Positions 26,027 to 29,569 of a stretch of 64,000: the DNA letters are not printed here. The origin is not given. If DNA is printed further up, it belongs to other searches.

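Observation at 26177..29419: About 1,080-aa reverse transcriptase-nitrilase fusion, divergently paired with the pAgo operon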

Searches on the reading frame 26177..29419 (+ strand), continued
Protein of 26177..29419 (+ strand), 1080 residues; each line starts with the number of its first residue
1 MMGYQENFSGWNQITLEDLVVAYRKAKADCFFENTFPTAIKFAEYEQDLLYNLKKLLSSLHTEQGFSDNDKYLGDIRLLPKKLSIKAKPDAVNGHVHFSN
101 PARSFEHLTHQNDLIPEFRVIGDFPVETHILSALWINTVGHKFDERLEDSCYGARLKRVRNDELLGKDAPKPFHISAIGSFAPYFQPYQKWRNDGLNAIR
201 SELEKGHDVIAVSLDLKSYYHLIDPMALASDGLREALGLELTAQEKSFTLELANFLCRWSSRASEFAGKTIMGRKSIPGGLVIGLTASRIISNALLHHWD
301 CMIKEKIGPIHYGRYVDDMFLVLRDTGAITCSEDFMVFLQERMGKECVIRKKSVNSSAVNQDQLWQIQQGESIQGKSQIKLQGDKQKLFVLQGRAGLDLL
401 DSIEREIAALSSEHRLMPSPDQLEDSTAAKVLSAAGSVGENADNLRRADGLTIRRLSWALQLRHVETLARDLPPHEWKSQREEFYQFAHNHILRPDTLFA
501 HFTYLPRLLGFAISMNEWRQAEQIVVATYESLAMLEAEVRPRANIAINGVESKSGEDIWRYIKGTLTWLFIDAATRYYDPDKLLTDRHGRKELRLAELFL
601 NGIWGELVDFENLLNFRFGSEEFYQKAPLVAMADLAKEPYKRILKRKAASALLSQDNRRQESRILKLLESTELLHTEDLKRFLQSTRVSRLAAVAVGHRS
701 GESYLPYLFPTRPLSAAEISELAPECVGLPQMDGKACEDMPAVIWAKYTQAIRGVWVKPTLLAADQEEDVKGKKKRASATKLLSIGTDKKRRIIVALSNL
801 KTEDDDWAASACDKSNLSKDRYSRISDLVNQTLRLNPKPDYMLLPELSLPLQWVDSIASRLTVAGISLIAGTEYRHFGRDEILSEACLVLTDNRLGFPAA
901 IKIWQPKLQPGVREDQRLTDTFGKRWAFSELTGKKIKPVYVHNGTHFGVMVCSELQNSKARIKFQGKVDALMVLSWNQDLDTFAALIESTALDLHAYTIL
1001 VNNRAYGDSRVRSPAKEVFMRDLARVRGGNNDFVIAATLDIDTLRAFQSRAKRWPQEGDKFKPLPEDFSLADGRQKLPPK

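Call 55: find_homologous_proteins(query=A2, max_evalue=1e-20)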
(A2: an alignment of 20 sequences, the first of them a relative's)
Query A2 (20 sequences) (1043 aa, profile of the alignment): 460 proteins with E <= 1e-20 among 8000 candidates; the best 120 are listed.
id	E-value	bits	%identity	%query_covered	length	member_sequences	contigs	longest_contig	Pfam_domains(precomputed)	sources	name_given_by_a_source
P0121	0.0e+0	1568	36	100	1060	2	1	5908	PF00078.33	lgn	-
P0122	0.0e+0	1563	37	100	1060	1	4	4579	-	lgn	-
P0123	0.0e+0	1563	36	100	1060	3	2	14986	-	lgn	-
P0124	0.0e+0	1562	35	100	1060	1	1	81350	PF00078.33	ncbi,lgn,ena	-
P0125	0.0e+0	1559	36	100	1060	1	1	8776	-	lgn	-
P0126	0.0e+0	1559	38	55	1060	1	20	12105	-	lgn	-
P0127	0.0e+0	1558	35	100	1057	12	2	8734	-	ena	-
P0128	0.0e+0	1557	37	100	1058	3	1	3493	PF00078.33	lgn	-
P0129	0.0e+0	1556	36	100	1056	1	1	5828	-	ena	-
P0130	0.0e+0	1556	37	100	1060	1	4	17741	-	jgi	-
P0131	0.0e+0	1555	37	100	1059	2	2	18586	-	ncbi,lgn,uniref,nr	ncbi:hypothetical protein DFO50_1289 [Microvirgula sp. AG722]|uniref:RNA-directed DNA polymerase n=1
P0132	0.0e+0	1554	35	100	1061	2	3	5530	-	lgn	-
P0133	0.0e+0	1553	36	100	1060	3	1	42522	-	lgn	-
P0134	0.0e+0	1552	36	100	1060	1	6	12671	-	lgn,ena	-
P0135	0.0e+0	1552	36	100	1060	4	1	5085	-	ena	-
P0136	0.0e+0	1551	36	100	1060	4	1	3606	-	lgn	-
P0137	0.0e+0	1550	35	100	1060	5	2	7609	-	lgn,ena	-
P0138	0.0e+0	1550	36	100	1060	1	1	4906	-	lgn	-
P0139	0.0e+0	1549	35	100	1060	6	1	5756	-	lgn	-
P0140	0.0e+0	1548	36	100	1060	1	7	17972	-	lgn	-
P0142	0.0e+0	1547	36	100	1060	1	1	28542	-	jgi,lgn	jgi:hypothetical protein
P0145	0.0e+0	1547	36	100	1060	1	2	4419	-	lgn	-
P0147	0.0e+0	1546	37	100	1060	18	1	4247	-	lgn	-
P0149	0.0e+0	1544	36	100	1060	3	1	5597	-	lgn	-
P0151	0.0e+0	1542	36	100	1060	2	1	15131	-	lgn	-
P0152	0.0e+0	1542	37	100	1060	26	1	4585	-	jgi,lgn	jgi:hypothetical protein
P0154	0.0e+0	1542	36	100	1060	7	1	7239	-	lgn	-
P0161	0.0e+0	1535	36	100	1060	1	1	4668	-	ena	-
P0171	0.0e+0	1523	35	100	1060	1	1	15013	PF00078.33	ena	-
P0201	0.0e+0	1486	34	100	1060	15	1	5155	PF00078.33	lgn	-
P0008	0.0e+0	1445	35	100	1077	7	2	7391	-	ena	-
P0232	0.0e+0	1396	34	100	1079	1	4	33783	PF00078.33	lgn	-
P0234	0.0e+0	1393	35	98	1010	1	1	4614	PF00078.33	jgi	jgi:hypothetical protein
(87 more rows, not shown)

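Call 63: list_cluster_members(proteins=[P0001])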
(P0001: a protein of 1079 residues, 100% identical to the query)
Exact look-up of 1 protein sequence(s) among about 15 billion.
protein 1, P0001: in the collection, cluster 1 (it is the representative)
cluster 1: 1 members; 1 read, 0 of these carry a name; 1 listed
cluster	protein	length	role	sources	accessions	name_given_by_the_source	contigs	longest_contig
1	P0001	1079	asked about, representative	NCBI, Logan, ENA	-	-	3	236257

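Call 65: search_protein_families(library=pfam, proteins=[L002:7834-8892:+, L002:8946-9251:+], max_evalue=0.001)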
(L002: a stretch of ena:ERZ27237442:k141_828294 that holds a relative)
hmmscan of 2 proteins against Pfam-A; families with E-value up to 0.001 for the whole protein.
L002:7834-8892:+ (352 aa): 2 families
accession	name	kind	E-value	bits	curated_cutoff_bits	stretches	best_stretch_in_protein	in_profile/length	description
PF00589.27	Phage_integrase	-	8e-23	81.5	27.1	1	165-345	2-171/172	Phage integrase family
PF24624.1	Int_N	-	2.6e-05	25.3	27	1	92-155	35-98/100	Phage integrase, N-terminal domain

L002:8946-9251:+ (101 aa): 1 family
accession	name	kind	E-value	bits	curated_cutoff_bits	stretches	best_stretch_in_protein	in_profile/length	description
PF14076.12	DUF4258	-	1.2e-11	45.1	25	1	26-99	1-71/71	Domain of unknown function (DUF4258)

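Call 67: predict_structure(alignment_id=A3)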
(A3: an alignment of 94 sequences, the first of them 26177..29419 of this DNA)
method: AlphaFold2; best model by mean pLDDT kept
length: 1080 residues; sequences in the alignment: 94
mean_pLDDT: 86.6   pTM: 0.88
mean pLDDT of the five models: 86.6, 86.1, 84.4, 84.3, 84.2
residues with pLDDT >= 90: 602; 70-90: 367; 50-70: 93; < 50: 18
segments of 3 or more residues with pLDDT < 50: 356-360, 438-445
pLDDT, mean of each block of 10 residues (from residue 1): 77 94 91 81 94 97 94 93 89 76 89 94 95 94 90 74 54 68 66 90 94 92 95 94 96 97 94 89 92 94 93 92 92 92 91 56 81 93 84 87 79 87 86 64 52 83 93 94 95 92 93 91 92 92 91 90 90 89 73 71 68 63 84 90 87 79 92 89 92 87 89 92 92 84 91 75 69 52 86 92 89 92 94 94 94 93 95 91 95 87 92 91 91 80 94 88 93 89 86 94 87 91 84 92 90 71 88 80
secondary structure, 60 per line:
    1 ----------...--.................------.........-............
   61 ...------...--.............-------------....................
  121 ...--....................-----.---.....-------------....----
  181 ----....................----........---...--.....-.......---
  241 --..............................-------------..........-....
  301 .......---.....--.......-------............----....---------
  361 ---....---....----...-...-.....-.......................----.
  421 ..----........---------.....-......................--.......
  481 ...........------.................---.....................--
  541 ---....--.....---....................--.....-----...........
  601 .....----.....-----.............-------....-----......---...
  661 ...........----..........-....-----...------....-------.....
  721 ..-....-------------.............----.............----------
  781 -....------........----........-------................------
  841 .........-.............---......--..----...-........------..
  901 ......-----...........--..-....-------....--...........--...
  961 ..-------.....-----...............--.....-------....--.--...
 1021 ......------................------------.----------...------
elements in order (helices of 4 or more, strands of 3 or more residues): H16-32 H39-47 H49-63 E75-87 H101-111 E112-123 H126-145 H155-159 H173-176 H185-204 E209-216 H225-229 H231-237 H243-270 H286-295 H297-307 E311-315 E318-324 H332-343 E348-351 E364-367 H371-374 E379-381 E387-391 H393-415 H427-434 H444-448 H450-471 H474-491 H498-514 H518-538 E544-547 E550-554 H558-577 H580-584 H590-605 H610-614 H620-632 H640-643 H649-654 H658-671 H676-685 H687-690 H705-708 H716-722 H724-727 H741-753 H758-770 E782-785 E792-799 H804-811 H819-834 E841-849 H851-863 E867-872 E881-883 E885-892 E899-906 H912-922 H928-931 E939-942 E945-951 H952-955 H958-962 E970-974 H980-994 E997-1001 E1009-1012 H1018-1021 E1022-1026 E1033-1040 H1041-1048

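Call 70: fold_search(model_id=the predicted structure, library=pdb)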
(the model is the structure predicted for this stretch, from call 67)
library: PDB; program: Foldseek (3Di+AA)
matches with E <= 10: 603; with E <= 0.001: 106
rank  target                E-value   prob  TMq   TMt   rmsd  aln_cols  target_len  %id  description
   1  6ypa_D                5.5e-08  1.00  0.18  0.65   5.7       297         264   14  The C146A variant of an amidase from Pyrococcus horikoshii with bound glutaramide (released 2020-06-03)
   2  6ypa_B                7.5e-08  1.00  0.18  0.63   5.5       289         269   14  The C146A variant of an amidase from Pyrococcus horikoshii with bound glutaramide (released 2020-06-03)
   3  4izt                  9.8e-08  1.00  0.18  0.63   6.3       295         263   14  The E41Q mutant of the amidase from Nesterenkonia sp. AN1 showing covalent addition of the acetamide moiety of fluoroace (released 2014-02-12)
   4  4lf0                  1.2e-07  1.00  0.20  0.58   4.7       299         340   13  The E142D mutant of the amidase from Geobacillus pallidus (released 2013-08-21)
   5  3p8k_A                1.5e-07  1.00  0.18  0.66   4.4       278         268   13  Crystal Structure of a putative carbon-nitrogen family hydrolase from Staphylococcus aureus (released 2011-10-19)
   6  1j31_A                1.7e-07  1.00  0.18  0.67   4.3       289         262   13  Crystal Structure of Hypothetical Protein PH0642 from Pyrococcus horikoshii (released 2004-03-09)
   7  6ypa_A                1.7e-07  1.00  0.18  0.66   5.6       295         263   14  The C146A variant of an amidase from Pyrococcus horikoshii with bound glutaramide (released 2020-06-03)
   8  3ivz_A                1.9e-07  1.00  0.18  0.66   5.4       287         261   17  Crystal structure of hyperthermophilic nitrilase (released 2010-09-22)
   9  2uxy                  2.3e-07  1.00  0.20  0.57   4.9       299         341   12  Aliphatic amidase (released 2007-04-17)
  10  4kzf                  3.1e-07  1.00  0.20  0.58   4.8       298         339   12  The mechanism of the amidases: The effect of the mutation E142L in the amidase from Geobacillus pallidus (released 2013-08-21)
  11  4izw                  4.0e-07  1.00  0.17  0.62   6.3       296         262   16  The E41L mutant of the amidase from Nesterenkonia sp. AN1 showing covalent addition of the acetamide moiety of fluoroace (released 2014-02-12)
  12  2plq                  4.2e-07  1.00  0.19  0.56   4.7       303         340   12  Crystal structure of the amidase from geobacillus pallidus RAPc8 (released 2007-05-01)
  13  5ny7                  4.2e-07  1.00  0.18  0.65   5.2       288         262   16  A C145A mutant of Nesterenkonia AN1 amidase bound to nicotinamide (released 2018-05-30)
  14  4gyl                  5.9e-07  1.00  0.19  0.57   4.8       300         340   12  The E142L mutant of the amidase from Geobacillus pallidus showing the result of Michael addition of acrylamide at the ac (released 2013-08-21)
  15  5h8j_H                6.8e-07  1.00  0.18  0.66   4.6       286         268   12  Crystal structure of Medicago truncatula N-carbamoylputrescine amidohydrolase (MtCPA) in complex with cadaverine (released 2016-04-20)
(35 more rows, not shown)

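Call 71: search_dna_similar(query=window:26177-29419:+, collection=plasmids, mode=protein, max_rows=25, rows=spread)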
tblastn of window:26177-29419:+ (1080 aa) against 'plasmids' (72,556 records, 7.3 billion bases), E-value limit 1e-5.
Records with a match: 10; places in all: 10; records where one place covers at least 80% of the query: 2.
Best place of each record, by identity: 60-80% 2; <60% 8.
By first word of the organism name: Leptospira 5; Sinorhizobium 3; Escherichia 2.
By predicted mobility (MOB-suite, as given by PLSDB): non-mobilizable 7; conjugative 3.
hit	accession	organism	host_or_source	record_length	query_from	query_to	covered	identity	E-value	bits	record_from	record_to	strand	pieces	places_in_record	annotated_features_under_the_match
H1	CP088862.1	Escherichia coli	Homo sapiens,blood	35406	2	1080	100%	66.4%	0e+0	1470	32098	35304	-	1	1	hypothetical protein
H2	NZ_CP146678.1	Escherichia coli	Homo sapiens,cell culture,Colon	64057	2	1080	100%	66.4%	0e+0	1470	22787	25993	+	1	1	hypothetical protein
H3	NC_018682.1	Sinorhizobium meliloti Rm41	-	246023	14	1078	73%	35.7%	1e-63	453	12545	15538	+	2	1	hypothetical protein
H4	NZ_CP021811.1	Sinorhizobium meliloti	Medicago sativa,Single Cell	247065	14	1078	73%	35.7%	1e-63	453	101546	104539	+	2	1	hypothetical protein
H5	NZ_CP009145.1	Sinorhizobium meliloti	Medicago orbicularis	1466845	14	1078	73%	35.7%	4e-63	452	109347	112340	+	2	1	none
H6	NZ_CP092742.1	Leptospira interrogans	Homo sapiens,blood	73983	838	1014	16%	26.2%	8e-8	65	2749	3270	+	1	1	reverse transcriptase domain-containing protein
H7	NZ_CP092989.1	Leptospira interrogans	Homo sapiens,blood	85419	838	1014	16%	26.2%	8e-8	65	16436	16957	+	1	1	reverse transcriptase domain-containing protein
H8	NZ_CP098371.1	Leptospira interrogans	equine,bacterial culture,kidney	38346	838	1014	16%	25.7%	4e-7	62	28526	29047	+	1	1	reverse transcriptase domain-containing protein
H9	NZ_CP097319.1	Leptospira interrogans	bovine,bacterial culture,vaginal mucus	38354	838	1014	16%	25.7%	4e-7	62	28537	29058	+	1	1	reverse transcriptase domain-containing protein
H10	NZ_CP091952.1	Leptospira noguchii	Bos taurus,Cell culture,urine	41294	838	1014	16%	25.1%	2e-7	64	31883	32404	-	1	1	reverse transcriptase domain-containing protein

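Call 72: get_annotated_region(hit=H5, flank=3000)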
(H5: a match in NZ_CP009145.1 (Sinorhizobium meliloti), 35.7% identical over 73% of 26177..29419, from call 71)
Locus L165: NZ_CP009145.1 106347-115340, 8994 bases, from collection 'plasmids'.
description: Sinorhizobium meliloti strain RMO17 plasmid pSymA, complete sequence
organism: Sinorhizobium meliloti (NCBI taxid 382)
taxonomy: Bacteria; Pseudomonadota; Alphaproteobacteria; Hyphomicrobiales; Rhizobiaceae; Sinorhizobium; Sinorhizobium meliloti
host: -; source: Medicago orbicularis; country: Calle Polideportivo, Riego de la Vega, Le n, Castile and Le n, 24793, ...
typing (MOB-suite, as given by PLSDB): conjugative; relaxase MOBQ; mating-pair formation MPF_T
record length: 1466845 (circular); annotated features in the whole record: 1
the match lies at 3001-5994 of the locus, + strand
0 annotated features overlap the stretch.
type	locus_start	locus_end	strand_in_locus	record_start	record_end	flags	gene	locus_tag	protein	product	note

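Call 73: get_annotated_region(hit=H2, flank=6000)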
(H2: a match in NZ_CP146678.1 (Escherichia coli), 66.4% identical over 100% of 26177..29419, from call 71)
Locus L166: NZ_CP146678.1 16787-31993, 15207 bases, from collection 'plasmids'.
description: Escherichia coli strain MS 69-1 plasmid unnamed3, complete sequence
organism: Escherichia coli (NCBI taxid 562)
taxonomy: Bacteria; Pseudomonadota; Gammaproteobacteria; Enterobacterales; Enterobacteriaceae; Escherichia; Escherichia coli
host: -; source: Homo sapiens,cell culture,Colon; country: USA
typing (MOB-suite, as given by PLSDB): non-mobilizable
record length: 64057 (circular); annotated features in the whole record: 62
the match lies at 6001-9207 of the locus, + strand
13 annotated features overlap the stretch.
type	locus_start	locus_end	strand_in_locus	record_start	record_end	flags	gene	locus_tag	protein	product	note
CDS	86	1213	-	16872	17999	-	-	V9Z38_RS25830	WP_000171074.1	MFS transporter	GO:0055085 - transmembrane transport [Evidence IEA]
CDS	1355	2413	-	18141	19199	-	-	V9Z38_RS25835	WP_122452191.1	alpha/beta hydrolase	-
CDS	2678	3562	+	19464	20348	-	-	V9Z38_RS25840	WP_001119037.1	LysR family transcriptional regulator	-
CDS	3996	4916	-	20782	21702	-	-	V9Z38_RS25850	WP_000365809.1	nucleotidyl transferase AbiEii/AbiGii toxin family protein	-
CDS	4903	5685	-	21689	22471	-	-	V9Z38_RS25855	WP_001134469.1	type IV toxin-antitoxin system AbiEi family antitoxin domain-containing protein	-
CDS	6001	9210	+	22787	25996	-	-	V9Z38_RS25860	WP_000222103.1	hypothetical protein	-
CDS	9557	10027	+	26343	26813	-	-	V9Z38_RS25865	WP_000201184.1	hypothetical protein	-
CDS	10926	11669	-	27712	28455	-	-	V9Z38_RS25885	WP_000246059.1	AraC family transcriptional regulator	GO:0006355 - regulation of DNA-templated transcription [Evidence IEA]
CDS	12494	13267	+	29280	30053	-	-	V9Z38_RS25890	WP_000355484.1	hypothetical protein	-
CDS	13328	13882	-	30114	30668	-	pinE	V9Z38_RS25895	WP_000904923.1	site-specific DNA recombinase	-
CDS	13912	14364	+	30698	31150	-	-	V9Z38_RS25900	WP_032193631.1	phage tail protein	-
CDS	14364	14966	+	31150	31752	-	-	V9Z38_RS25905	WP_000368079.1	tail fiber assembly protein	GO:0098004 - virus tail fiber assembly [Evidence IEA]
CDS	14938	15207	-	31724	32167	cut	-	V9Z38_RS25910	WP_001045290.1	tail fiber assembly protein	GO:0098004 - virus tail fiber assembly [Evidence IEA]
